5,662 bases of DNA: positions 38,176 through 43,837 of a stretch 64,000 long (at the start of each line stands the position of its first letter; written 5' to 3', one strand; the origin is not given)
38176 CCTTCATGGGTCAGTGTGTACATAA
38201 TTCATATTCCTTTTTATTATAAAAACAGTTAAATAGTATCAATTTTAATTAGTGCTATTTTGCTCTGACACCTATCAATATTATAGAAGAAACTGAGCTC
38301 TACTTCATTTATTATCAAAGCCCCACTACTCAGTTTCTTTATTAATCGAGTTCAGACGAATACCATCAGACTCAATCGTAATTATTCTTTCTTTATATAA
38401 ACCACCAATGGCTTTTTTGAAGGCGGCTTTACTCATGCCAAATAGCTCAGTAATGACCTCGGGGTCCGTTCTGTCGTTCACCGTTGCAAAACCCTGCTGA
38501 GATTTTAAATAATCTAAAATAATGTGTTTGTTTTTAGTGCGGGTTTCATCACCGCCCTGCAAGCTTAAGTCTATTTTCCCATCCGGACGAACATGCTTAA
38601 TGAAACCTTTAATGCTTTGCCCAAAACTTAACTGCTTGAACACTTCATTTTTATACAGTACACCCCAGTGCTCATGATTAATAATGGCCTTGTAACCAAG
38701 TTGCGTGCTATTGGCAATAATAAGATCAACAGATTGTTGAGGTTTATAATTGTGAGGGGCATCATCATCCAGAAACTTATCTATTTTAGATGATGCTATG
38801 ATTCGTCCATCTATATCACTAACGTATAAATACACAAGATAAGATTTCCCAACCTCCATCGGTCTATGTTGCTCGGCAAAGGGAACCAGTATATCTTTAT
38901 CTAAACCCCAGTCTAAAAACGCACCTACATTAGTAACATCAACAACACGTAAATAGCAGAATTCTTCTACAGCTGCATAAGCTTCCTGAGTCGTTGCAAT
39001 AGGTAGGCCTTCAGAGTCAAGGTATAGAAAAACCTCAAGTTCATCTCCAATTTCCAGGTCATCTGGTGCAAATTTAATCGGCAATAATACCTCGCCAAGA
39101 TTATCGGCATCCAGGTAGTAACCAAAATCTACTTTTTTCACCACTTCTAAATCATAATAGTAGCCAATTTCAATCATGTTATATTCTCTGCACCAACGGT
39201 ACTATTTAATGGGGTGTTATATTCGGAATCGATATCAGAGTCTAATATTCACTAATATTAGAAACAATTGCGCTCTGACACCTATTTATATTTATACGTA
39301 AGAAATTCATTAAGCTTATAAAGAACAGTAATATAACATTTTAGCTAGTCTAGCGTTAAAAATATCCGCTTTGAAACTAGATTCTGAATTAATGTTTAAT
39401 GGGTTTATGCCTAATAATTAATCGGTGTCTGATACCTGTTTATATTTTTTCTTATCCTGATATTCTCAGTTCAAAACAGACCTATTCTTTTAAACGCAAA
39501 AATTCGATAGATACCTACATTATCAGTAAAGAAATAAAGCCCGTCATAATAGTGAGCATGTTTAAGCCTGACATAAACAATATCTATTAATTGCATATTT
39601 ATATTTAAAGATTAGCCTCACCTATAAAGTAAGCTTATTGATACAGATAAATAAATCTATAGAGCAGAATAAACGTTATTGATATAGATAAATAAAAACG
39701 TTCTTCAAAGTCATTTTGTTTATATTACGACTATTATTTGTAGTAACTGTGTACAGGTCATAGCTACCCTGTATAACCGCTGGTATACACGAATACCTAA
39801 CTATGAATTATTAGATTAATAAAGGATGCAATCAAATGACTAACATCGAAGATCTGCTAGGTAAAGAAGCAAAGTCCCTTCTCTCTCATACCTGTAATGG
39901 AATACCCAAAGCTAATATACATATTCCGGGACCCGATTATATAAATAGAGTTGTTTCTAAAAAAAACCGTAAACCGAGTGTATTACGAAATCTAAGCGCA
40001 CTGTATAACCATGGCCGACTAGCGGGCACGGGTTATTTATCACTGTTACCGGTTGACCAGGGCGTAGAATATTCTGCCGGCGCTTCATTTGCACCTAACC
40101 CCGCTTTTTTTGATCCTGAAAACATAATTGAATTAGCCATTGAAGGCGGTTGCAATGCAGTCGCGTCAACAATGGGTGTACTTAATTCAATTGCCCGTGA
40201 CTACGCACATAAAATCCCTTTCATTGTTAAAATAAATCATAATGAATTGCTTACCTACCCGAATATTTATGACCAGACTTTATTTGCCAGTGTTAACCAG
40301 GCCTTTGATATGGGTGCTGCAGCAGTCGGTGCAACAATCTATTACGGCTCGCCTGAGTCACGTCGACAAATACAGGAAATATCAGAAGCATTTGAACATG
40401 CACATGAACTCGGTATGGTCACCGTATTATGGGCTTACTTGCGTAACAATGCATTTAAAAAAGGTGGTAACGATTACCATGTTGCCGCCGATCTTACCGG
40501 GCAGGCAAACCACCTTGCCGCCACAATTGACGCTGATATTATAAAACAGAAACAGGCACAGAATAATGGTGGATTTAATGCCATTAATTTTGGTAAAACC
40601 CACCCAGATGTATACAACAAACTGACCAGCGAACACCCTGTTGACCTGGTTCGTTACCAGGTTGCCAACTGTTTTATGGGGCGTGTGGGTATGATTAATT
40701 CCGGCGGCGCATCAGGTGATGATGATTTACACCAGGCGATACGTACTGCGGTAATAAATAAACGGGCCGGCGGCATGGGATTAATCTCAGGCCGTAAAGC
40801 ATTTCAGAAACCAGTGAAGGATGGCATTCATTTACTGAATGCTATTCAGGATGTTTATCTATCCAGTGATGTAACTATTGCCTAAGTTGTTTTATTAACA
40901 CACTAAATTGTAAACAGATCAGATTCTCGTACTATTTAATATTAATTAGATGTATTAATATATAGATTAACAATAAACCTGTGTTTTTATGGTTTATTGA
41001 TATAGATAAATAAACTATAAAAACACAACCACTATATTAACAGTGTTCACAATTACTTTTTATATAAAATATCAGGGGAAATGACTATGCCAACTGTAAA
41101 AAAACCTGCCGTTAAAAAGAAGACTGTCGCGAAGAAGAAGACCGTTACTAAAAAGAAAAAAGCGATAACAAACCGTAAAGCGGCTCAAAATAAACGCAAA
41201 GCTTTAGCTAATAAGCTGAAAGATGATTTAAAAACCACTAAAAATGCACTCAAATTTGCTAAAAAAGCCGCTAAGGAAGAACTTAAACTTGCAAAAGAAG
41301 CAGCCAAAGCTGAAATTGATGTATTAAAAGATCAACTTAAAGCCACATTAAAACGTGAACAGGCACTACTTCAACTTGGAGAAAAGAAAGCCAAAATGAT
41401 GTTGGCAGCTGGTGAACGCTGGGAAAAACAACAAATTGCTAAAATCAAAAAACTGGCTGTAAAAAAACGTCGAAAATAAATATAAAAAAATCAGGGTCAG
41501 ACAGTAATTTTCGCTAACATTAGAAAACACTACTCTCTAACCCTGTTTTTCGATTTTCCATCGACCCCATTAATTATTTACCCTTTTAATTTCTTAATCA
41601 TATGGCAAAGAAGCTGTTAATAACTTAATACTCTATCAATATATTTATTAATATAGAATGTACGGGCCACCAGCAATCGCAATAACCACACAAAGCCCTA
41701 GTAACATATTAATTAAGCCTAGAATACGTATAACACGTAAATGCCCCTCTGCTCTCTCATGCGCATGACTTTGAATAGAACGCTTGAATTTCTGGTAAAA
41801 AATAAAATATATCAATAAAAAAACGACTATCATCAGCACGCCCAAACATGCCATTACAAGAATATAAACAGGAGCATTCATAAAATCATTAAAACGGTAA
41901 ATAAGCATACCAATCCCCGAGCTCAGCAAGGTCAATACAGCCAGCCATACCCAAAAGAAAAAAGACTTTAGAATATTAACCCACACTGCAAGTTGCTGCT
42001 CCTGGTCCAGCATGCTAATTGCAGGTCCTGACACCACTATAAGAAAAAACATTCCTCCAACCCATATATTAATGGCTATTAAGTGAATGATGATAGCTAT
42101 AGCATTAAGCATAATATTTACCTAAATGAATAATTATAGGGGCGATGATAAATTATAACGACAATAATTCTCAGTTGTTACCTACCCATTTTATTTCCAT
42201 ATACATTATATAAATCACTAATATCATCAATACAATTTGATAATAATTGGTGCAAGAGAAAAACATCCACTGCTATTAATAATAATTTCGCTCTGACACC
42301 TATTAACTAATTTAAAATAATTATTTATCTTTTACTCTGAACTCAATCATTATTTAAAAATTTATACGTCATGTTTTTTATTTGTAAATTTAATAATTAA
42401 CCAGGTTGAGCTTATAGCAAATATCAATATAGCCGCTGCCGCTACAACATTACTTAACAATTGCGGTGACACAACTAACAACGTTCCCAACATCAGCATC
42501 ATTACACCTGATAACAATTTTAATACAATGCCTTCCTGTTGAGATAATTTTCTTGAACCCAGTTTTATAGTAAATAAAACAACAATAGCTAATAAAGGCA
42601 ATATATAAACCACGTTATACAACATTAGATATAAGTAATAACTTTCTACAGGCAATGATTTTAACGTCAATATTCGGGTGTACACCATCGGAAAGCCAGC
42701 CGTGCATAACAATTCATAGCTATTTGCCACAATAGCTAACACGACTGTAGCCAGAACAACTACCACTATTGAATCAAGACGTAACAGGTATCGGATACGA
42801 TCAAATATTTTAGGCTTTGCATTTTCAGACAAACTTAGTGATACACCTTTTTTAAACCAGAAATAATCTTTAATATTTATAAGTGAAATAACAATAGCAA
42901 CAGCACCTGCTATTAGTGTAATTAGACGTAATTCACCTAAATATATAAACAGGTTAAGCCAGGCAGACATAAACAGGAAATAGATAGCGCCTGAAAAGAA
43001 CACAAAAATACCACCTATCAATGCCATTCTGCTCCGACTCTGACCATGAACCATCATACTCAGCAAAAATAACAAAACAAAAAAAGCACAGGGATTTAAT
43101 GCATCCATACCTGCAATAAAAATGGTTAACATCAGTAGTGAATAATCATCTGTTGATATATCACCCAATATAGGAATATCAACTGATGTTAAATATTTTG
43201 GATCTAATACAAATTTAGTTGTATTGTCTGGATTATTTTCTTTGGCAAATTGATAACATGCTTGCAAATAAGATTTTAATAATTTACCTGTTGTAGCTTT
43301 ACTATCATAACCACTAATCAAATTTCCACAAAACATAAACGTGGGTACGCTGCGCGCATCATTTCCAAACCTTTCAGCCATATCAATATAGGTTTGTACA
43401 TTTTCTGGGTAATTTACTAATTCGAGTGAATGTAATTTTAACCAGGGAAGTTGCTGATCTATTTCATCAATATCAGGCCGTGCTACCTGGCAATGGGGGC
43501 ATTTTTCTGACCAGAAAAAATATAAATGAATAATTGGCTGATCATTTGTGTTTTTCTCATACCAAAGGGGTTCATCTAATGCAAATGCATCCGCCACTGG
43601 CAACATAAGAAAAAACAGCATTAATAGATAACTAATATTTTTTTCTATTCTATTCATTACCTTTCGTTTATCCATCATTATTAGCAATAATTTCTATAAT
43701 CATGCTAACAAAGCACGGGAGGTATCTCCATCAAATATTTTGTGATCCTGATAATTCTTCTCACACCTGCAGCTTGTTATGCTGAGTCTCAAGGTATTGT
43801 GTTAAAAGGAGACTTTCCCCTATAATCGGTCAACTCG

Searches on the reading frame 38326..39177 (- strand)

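Call 41: search_protein_families(library=pfam, proteins=[window:38326-39177:-], max_evalue=0.001)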
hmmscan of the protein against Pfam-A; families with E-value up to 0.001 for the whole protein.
window:38326-39177:- (283 aa): 3 families
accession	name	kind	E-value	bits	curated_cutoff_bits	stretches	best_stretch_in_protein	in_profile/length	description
PF13509.12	S1_2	-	7.5e-33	112.9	21.8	2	4-64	1-61/61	S1 domain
PF17783.7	CvfB_WH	-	2.7e-21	75.5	22.9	1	220-275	3-58/58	CvfB-like winged helix domain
PF00575.29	S1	-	5.3e-05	23.9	22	0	78-106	12-40/74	S1 RNA binding domain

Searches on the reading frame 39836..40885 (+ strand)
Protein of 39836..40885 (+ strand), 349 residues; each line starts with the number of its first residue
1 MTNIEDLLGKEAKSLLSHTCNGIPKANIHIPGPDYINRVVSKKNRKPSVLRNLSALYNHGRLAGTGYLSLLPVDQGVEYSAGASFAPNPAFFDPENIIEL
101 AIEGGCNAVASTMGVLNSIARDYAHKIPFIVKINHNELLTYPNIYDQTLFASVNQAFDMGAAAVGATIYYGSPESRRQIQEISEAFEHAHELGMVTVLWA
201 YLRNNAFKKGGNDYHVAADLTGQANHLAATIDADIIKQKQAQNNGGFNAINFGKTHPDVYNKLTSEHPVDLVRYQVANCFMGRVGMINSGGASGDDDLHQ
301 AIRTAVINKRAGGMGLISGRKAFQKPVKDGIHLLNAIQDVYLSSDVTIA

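Call 41: search_protein_families(library=pfam, proteins=[window:39836-40885:+], max_evalue=0.001)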
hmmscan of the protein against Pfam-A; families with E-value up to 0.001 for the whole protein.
window:39836-40885:+ (349 aa): 1 family
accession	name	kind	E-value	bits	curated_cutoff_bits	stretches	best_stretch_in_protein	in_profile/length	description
PF01791.15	DeoC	-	2.3e-63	214.3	23.8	1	69-325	2-229/229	DeoC/LacD family aldolase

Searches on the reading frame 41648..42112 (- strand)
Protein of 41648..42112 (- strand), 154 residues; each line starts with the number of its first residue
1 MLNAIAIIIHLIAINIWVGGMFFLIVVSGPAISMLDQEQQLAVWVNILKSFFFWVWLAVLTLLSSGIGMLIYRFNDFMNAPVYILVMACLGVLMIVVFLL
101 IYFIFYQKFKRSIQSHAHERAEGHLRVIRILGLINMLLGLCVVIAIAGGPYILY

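Call 41: search_protein_families(library=pfam, proteins=[window:41648-42112:-], max_evalue=0.001)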
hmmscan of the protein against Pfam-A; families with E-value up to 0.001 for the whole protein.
window:41648-42112:- (154 aa): 1 family
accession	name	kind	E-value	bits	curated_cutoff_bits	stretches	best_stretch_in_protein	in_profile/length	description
PF05425.18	CopD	-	1.9e-11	44.7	32.1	1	47-147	3-103/105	Copper resistance protein D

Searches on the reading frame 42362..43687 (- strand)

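Call 5: search_protein_families(library=pfam, proteins=[window:42362-43687:-], max_evalue=0.01)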
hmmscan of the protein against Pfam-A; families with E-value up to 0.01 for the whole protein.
window:42362-43687:- (441 aa): 1 family
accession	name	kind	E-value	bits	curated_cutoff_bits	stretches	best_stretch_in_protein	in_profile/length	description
PF00085.26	Thioredoxin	-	0.0045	17.4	23.5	1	48-122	15-81/103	Thioredoxin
